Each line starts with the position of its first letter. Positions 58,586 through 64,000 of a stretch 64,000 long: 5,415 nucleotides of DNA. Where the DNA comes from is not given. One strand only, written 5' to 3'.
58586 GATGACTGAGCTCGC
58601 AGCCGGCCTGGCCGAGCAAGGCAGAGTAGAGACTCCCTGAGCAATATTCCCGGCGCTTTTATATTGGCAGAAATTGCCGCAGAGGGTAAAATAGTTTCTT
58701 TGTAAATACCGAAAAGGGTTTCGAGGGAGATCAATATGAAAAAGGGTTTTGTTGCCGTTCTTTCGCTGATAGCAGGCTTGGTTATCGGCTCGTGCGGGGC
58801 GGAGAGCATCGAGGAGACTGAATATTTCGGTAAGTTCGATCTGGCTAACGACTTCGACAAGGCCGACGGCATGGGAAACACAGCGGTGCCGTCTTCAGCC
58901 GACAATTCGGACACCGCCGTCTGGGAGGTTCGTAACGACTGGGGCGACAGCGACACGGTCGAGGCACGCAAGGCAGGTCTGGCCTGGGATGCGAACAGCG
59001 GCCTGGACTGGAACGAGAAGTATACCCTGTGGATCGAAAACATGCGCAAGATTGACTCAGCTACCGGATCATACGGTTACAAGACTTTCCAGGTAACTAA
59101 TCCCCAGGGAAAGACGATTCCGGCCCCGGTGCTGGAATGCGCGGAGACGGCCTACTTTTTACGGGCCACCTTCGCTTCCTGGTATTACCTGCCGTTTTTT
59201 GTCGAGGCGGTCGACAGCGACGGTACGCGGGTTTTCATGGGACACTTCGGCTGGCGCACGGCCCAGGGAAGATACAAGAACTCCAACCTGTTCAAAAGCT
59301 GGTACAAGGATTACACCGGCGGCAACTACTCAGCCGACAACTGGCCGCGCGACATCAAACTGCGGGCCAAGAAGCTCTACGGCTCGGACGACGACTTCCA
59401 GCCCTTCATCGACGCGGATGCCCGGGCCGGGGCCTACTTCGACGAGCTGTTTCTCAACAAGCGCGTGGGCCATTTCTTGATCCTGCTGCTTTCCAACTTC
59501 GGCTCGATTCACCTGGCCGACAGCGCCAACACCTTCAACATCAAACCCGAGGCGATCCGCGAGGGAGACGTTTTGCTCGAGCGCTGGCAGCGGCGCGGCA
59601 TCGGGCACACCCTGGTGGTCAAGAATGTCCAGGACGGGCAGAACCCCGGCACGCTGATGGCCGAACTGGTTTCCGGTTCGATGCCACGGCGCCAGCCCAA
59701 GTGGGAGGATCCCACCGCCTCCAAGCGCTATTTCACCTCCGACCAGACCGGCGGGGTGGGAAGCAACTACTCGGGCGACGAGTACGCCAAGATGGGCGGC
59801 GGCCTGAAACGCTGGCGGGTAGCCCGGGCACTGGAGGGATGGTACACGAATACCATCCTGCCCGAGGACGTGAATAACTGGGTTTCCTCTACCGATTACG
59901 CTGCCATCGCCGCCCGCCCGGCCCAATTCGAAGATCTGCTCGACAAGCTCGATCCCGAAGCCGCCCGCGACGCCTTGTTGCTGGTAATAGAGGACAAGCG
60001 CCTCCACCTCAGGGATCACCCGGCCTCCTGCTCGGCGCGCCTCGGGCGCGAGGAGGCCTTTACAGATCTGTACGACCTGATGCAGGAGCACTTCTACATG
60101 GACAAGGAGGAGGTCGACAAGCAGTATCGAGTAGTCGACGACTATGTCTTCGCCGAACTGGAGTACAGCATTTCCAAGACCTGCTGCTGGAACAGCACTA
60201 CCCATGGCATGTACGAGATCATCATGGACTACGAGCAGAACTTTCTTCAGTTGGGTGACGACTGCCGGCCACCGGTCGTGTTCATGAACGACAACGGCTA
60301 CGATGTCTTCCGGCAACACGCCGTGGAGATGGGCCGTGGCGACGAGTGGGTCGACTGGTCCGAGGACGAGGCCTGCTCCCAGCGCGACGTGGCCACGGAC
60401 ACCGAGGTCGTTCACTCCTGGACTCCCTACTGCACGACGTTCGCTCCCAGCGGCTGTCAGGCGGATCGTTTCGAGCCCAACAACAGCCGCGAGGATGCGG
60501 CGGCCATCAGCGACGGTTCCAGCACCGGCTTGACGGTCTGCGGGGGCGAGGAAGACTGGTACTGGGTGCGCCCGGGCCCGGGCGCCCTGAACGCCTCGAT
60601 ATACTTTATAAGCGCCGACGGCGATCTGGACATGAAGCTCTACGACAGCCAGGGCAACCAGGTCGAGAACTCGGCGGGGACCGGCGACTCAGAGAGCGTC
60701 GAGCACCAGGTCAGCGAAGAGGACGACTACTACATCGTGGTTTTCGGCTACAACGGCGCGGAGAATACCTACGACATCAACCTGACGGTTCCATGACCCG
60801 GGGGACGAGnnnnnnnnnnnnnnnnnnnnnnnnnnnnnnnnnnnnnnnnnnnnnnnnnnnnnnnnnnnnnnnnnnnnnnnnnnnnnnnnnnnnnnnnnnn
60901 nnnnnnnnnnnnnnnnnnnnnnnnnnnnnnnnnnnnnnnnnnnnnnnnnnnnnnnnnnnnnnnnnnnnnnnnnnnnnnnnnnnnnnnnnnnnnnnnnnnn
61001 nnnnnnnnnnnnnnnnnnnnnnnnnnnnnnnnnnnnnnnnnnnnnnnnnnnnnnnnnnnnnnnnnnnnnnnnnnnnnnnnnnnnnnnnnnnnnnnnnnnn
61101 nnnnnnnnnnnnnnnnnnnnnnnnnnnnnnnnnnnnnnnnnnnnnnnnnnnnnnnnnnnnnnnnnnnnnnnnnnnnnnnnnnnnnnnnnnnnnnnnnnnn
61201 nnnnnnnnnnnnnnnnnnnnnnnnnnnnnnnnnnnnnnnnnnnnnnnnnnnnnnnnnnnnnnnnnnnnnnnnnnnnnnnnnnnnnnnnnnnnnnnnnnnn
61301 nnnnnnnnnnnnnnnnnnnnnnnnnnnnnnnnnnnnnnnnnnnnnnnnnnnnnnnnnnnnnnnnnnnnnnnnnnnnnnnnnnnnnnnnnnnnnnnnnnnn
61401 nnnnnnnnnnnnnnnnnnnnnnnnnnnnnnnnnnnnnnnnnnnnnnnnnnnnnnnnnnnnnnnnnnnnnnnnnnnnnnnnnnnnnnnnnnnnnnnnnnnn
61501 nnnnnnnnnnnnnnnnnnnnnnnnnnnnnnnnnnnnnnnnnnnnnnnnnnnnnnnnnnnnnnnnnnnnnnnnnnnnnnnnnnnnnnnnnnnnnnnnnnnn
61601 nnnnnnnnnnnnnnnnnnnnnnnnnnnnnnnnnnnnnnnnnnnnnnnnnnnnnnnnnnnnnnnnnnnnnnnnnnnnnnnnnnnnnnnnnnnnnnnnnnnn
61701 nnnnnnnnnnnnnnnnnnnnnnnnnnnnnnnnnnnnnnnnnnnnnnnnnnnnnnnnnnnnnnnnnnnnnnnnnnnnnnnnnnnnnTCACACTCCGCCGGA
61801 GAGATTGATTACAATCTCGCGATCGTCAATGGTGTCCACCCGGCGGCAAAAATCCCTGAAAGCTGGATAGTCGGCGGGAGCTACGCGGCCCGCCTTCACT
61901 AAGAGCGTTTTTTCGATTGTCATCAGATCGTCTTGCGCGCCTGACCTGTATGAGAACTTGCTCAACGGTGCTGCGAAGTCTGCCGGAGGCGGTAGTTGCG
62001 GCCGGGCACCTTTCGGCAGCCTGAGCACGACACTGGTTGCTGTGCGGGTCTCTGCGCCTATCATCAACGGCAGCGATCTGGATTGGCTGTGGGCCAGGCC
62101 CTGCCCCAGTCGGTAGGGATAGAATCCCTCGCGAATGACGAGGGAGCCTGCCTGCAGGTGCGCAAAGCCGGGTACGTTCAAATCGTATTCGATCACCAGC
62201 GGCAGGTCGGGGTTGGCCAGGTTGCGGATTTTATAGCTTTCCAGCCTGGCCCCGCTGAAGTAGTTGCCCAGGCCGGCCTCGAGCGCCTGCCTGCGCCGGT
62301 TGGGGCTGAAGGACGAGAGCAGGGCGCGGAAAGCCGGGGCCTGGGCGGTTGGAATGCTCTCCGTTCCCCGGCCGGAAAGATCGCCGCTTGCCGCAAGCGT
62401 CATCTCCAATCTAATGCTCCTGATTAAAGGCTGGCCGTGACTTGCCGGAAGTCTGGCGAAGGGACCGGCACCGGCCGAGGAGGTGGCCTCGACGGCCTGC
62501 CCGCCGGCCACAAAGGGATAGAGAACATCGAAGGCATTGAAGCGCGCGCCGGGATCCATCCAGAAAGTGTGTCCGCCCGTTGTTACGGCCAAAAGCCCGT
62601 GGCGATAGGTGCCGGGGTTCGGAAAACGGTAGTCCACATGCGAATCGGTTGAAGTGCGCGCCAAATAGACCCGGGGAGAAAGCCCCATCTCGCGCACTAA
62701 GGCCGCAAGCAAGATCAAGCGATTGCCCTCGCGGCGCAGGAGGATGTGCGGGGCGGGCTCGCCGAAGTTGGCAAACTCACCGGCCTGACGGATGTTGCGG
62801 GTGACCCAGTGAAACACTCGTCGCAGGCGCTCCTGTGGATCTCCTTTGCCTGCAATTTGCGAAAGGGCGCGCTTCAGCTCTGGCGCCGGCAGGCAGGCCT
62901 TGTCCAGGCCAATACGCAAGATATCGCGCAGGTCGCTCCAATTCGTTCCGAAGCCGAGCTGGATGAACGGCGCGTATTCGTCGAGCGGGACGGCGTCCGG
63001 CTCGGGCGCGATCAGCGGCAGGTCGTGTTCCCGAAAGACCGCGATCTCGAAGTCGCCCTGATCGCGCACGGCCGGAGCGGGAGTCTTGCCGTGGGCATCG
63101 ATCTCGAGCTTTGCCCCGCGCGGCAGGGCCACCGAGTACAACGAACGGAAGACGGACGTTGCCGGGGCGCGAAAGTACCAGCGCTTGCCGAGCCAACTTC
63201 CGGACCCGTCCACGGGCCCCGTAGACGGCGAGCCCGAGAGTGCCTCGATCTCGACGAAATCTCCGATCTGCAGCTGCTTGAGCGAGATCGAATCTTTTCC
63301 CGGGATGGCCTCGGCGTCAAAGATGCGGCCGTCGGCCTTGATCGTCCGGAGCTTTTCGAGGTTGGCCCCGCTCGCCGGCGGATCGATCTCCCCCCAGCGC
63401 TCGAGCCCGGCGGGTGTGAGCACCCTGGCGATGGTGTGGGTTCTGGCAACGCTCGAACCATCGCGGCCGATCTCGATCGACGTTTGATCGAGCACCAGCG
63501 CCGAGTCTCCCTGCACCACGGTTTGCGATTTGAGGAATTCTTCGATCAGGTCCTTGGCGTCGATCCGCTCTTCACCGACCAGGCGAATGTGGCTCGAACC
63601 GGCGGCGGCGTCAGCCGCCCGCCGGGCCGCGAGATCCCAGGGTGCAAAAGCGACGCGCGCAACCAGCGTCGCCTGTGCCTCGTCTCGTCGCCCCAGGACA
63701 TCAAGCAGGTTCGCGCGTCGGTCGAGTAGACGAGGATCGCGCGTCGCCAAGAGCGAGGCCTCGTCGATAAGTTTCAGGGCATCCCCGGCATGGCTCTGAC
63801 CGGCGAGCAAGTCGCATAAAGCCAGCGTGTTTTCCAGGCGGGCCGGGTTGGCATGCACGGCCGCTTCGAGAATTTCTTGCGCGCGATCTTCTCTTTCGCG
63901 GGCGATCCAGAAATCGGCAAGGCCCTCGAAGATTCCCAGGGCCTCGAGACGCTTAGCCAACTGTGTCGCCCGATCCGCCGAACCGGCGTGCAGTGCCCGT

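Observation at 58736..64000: Cluster of exported proteins including a MYXO-CTERM-tagged FN3/MopE-repeat protein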

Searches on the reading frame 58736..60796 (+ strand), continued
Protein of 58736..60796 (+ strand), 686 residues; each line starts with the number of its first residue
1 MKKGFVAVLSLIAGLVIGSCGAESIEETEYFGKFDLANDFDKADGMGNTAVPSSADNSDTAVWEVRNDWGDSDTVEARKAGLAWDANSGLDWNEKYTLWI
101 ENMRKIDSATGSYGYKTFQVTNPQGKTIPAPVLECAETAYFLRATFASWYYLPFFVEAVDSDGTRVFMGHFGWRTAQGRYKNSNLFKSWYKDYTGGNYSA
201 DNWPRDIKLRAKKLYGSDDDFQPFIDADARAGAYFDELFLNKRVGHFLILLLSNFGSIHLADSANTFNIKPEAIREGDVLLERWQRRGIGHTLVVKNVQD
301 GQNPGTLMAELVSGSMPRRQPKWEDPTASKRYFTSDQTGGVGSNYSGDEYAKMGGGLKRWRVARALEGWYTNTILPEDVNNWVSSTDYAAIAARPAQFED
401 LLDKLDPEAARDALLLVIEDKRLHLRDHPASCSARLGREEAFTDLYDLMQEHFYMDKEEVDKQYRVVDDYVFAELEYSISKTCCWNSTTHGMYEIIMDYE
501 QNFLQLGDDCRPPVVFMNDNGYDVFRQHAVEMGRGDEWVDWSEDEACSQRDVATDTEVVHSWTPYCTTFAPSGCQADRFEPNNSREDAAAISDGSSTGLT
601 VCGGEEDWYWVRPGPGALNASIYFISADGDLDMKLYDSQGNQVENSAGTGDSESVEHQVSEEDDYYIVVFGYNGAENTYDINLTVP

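Call 68: search_protein_families(library=pfam, proteins=[P0018, P0020, P0023, P0027, P0032, P0040, P0053, P0069, P0087, P0104], max_evalue=1)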
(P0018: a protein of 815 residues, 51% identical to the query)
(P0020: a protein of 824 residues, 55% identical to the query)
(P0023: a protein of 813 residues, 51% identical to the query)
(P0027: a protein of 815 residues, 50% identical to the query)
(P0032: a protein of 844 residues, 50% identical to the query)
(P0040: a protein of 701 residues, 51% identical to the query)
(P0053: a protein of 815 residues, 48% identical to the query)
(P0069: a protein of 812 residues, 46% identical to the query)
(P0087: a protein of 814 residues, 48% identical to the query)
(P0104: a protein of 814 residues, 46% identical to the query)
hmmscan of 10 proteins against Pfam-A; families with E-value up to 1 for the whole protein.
P0018 (815 aa): 3 families
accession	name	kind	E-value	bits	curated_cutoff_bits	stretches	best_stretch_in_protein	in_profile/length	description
PF04151.21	PPC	-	4.3e-07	31.1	25.9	2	613-677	3-70/70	Bacterial pre-peptidase C-terminal domain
PF03425.19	CBM_11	-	0.0059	17.1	27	1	730-774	123-167/182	Carbohydrate binding domain (family 11)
PF05257.22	CHAP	-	0.1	13.6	26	1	266-301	39-73/81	CHAP domain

P0020 (824 aa): 3 families
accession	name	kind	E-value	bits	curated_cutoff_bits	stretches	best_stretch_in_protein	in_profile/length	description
PF04151.21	PPC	-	1.8e-07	32.3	25.9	2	625-688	2-70/70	Bacterial pre-peptidase C-terminal domain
PF19070.5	DUF5766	-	0.017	15.8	27.4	0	629-652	39-64/77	Family of unknown function (DUF5766)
PF17965.7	MucBP_2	-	0.43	11.5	23.4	0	638-730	2-70/74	Mucin binding domain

P0023 (813 aa): 3 families
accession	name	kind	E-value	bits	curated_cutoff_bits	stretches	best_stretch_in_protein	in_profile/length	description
PF04151.21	PPC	-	2e-17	64.2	25.9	2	735-799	2-70/70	Bacterial pre-peptidase C-terminal domain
PF08884.16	Flagellin_D3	-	0.0011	19.8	24.2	1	647-695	14-62/91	Flagellin D3 domain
PF01483.27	P_proprotein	-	0.0023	18.4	21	0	628-694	3-69/86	Proprotein convertase P-domain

P0027 (815 aa): 2 families
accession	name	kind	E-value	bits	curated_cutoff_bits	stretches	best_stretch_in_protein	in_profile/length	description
PF04151.21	PPC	-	3e-18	66.9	25.9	2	733-800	1-70/70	Bacterial pre-peptidase C-terminal domain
PF18962.6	Por_Secre_tail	-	0.34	11.7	27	0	756-801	18-65/75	Secretion system C-terminal sorting domain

P0032 (844 aa): 1 family
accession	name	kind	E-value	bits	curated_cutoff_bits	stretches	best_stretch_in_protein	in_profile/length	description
PF04151.21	PPC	-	7.2e-17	62.5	25.9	2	764-829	2-70/70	Bacterial pre-peptidase C-terminal domain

P0040 (701 aa): 2 families
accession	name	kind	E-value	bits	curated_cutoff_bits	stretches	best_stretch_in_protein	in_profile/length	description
PF04151.21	PPC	-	0.0054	18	25.9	1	632-675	11-57/70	Bacterial pre-peptidase C-terminal domain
PF05257.22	CHAP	-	0.11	13.4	26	1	276-309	38-70/81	CHAP domain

P0053 (815 aa): 3 families
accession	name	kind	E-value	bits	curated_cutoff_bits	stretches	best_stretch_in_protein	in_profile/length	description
PF04151.21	PPC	-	2.6e-07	31.8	25.9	1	737-787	1-54/70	Bacterial pre-peptidase C-terminal domain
PF16138.10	DUF4846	-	0.00047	20.2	37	1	255-328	133-201/239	Domain of unknown function (4846)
PF05257.22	CHAP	-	0.021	15.7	26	1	271-308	32-70/81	CHAP domain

P0069 (812 aa): 2 families
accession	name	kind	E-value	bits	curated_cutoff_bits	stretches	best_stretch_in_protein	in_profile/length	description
PF04151.21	PPC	-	1.2e-05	26.5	25.9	1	735-786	1-55/70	Bacterial pre-peptidase C-terminal domain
PF16138.10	DUF4846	-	0.00061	19.8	37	1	251-324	133-201/239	Domain of unknown function (4846)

P0087 (814 aa): 2 families
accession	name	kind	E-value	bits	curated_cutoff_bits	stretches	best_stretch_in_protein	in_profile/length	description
PF04151.21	PPC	-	4.1e-11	44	25.9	2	736-786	1-54/70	Bacterial pre-peptidase C-terminal domain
PF16138.10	DUF4846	-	0.00027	21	37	1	253-326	133-201/239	Domain of unknown function (4846)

P0104 (814 aa): 2 families
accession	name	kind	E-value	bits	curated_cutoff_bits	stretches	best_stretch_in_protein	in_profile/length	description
PF04151.21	PPC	-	9e-06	26.9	25.9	1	736-787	1-55/70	Bacterial pre-peptidase C-terminal domain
PF16138.10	DUF4846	-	0.00078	19.5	37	1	253-326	133-201/239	Domain of unknown function (4846)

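Call 81: search_solved_structures(query=L001:16869-20591:-, max_evalue=0.01)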
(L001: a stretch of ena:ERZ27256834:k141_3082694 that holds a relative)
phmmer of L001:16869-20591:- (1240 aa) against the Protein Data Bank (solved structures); distinct sequences matched with E-value up to 0.01: 33.
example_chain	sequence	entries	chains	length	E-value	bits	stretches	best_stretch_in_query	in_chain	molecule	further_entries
9qhb_A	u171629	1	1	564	5e-27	97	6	502-611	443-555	Engineered tetratricopeptide repeat protein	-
8bu0_A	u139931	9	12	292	1.2e-17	65.9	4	503-606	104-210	Consensus tetratricopeptide repeat protein | Crystal structure of an 8-repeat consensus TPR superhelix with Zinc. | Monomer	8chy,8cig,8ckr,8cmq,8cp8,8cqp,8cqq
9qhc_A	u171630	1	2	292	1.2e-16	62.6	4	503-606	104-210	Engineered tetratricopeptide repeat protein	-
1w3b_A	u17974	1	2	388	2.2e-12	48.5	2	392-603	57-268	UDP-N-ACETYLGLUCOSAMINE--PEPTIDE N-ACETYLGLUCOSAMINYLTRANSFERASE 110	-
6eou_A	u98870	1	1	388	3.9e-12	47.6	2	392-603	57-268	UDP-N-acetylglucosamine--peptide N-acetylglucosaminyltransferase 110 kDa subunit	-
7yea_A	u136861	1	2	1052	1.1e-11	46.2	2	392-603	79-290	UDP-N-acetylglucosamine--peptide N-acetylglucosaminyltransferase 110 kDa subunit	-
7yeh_B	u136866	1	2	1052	1.1e-11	46.2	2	392-603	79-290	UDP-N-acetylglucosamine--peptide N-acetylglucosaminyltransferase 110 kDa subunit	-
7ntf_A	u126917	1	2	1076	1.1e-11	46.1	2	393-603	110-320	Isoform 1 of UDP-N-acetylglucosamine--peptide N-acetylglucosaminyltransferase 110 kDa subu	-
7obi_A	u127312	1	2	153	4.1e-09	37.6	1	471-616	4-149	CTPR-rv4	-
3kd7_A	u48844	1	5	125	3e-06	28.1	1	515-612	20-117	CTPR390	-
9gzg_A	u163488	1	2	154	3.2e-06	28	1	503-611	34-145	Engineered CTPR protein with glutamic acids for conductivity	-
8ump_A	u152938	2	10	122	5.3e-06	27.3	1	513-614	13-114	T33-ml35-redesigned-TPR-domain-fold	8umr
2fo7_A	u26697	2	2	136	7.8e-06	26.8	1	502-604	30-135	SYNTHETIC CONSENSUS TPR PROTEIN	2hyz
8ch0_A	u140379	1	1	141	8.4e-06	26.7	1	502-604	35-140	Consensus tetratricopeptide repeat protein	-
1na0_A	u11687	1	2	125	1.3e-05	26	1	515-612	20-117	designed protein CTPR3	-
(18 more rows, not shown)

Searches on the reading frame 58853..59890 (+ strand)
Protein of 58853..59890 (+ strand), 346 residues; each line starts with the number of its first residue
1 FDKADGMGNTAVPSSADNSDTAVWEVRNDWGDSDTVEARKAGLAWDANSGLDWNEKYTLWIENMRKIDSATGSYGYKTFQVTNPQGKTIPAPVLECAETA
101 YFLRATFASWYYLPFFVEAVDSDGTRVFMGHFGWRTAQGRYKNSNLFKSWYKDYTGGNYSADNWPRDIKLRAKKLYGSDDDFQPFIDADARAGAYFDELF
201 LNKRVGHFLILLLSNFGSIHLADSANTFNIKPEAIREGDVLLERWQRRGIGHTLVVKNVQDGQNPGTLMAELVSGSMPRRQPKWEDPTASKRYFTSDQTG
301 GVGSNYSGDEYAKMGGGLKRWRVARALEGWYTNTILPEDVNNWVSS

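Call 62: predict_structure(alignment_id=A3)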
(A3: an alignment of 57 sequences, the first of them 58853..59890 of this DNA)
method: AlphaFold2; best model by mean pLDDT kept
length: 346 residues; sequences in the alignment: 57
mean_pLDDT: 94.0   pTM: 0.93
mean pLDDT of the five models: 94.0, 91.9, 91.7, 91.5, 89.8
residues with pLDDT >= 90: 303; 70-90: 35; 50-70: 5; < 50: 3
segments of 3 or more residues with pLDDT < 50: 1-3
pLDDT, mean of each block of 10 residues (from residue 1): 67 97 98 97 97 98 96 83 95 97 99 98 97 97 97 95 95 94 95 98 98 95 93 96 85 96 94 94 96 92 90 91 97 95 87
secondary structure, 60 per line:
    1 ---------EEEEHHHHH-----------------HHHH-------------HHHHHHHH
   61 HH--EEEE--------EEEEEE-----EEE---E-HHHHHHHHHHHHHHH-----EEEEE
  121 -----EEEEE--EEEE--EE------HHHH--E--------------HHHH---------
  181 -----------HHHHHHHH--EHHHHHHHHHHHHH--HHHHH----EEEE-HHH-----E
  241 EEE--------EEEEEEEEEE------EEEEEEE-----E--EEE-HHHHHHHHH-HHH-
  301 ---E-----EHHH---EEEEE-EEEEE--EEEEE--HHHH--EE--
elements in order: E10-13 H14-18 H36-39 H53-62 E65-68 E77-82 E88-90 H96-110 E116-120 E126-130 E133-136 H147-150 H168-171 H192-199 H203-215 H218-222 E227-230 E240-243 E252-261 E268-274 E283-285 H287-295 E317-321 E323-327 E330-334 H337-340

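Call 69: search_protein_representatives(protein=window:58853-59890:+)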
Query: 346 residues. Proteins with E-value up to 0.001 (for the whole library): 172; up to 1e-10: 136; up to 1e-30: 75. The best 150 are listed.
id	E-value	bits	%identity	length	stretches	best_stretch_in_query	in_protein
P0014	7.5e-181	617.6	76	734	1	1-346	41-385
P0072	1.6e-141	488.2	63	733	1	3-346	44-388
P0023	8.4e-125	433.2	58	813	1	3-346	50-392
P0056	2.9e-120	418.2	57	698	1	4-345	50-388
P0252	1.9e-115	402.4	58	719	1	8-336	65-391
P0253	3.2e-107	375.4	54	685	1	14-346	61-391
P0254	3.3e-107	375.3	56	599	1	17-339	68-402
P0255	3.9e-107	375.0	50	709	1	10-345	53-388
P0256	1.2e-104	366.9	51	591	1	3-345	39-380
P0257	1.6e-104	366.5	54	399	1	5-327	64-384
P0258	1.5e-101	356.7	53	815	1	6-332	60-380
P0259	1.8e-98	346.5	54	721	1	15-346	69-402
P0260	2.6e-98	346.0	52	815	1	3-346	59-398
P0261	4.8e-98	345.1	50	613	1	3-346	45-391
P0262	1.2e-97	343.8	51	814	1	3-345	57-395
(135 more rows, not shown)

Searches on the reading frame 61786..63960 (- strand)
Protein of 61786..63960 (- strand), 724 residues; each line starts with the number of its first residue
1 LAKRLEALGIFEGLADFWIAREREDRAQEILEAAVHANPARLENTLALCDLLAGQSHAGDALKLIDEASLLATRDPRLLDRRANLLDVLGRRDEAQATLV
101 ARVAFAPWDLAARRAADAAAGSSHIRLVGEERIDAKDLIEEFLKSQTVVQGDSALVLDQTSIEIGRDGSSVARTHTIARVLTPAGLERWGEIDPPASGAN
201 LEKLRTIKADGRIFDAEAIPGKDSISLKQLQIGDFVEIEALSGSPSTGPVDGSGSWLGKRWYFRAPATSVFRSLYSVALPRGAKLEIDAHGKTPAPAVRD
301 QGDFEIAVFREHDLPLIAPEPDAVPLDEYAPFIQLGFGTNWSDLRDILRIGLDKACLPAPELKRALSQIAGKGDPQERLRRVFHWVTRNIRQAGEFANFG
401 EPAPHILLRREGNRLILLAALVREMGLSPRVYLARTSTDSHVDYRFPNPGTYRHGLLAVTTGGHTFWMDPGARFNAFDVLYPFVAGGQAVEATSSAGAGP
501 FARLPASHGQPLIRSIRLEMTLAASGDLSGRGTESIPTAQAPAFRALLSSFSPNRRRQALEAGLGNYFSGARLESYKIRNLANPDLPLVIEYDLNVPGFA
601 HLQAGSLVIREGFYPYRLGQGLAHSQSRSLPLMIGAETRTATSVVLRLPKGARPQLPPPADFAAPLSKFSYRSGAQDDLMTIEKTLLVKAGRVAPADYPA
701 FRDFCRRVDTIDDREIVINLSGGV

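Call 3: search_protein_families(library=pfam, proteins=[window:61786-63960:-], max_evalue=0.1)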
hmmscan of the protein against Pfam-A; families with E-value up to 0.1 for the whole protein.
window:61786-63960:- (724 aa): 2 families
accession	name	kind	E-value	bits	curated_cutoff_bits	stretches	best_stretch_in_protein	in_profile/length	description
PF12969.12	DUF3857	-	5.9e-06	26.9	24.6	1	167-213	2-52/170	Domain of Unknown Function with PDB structure (DUF3857)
PF14559.12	TPR_19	-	0.018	15.8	25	1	20-79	3-62/68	Tetratricopeptide repeat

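Call 4: search_protein_families(library=ncbifam, proteins=[window:61786-63960:-], max_evalue=1)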
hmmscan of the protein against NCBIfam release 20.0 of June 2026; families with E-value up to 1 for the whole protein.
window:61786-63960:- (724 aa): 2 families
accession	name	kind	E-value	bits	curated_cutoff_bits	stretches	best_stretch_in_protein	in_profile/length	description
TIGR02917.1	PEP_TPR_lipo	equivalog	0.00015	19.8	312.2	1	10-107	535-632/899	XrtA/PEP-CTERM system TPR-repeat protein PrsT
NF052415.1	T3SS_chap_SctY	equivalog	0.0016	19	70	1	14-101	12-102/106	type III secretion apparatus assembly chaperone SctY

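Call 9: search_solved_structures(query=window:61786-63960:-, max_evalue=1)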
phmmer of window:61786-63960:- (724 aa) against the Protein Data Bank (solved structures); distinct sequences matched with E-value up to 1: 5.
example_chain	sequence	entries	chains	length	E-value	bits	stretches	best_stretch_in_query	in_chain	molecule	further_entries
5fzq_A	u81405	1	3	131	0.15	13.4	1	13-113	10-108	DESIGNED TPR PROTEIN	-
5fzr_A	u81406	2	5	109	0.18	13.1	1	13-97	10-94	DESIGNED TPR PROTEIN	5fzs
9hsa_A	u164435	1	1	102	0.39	12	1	360-399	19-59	X55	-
3nxh_A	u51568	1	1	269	0.74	11.1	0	632-712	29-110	transcriptional regulator yvhJ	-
6uf3_A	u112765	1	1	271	0.75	11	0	632-712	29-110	Polyisoprenyl-teichoic acid--peptidoglycan teichoic acid transferase TagV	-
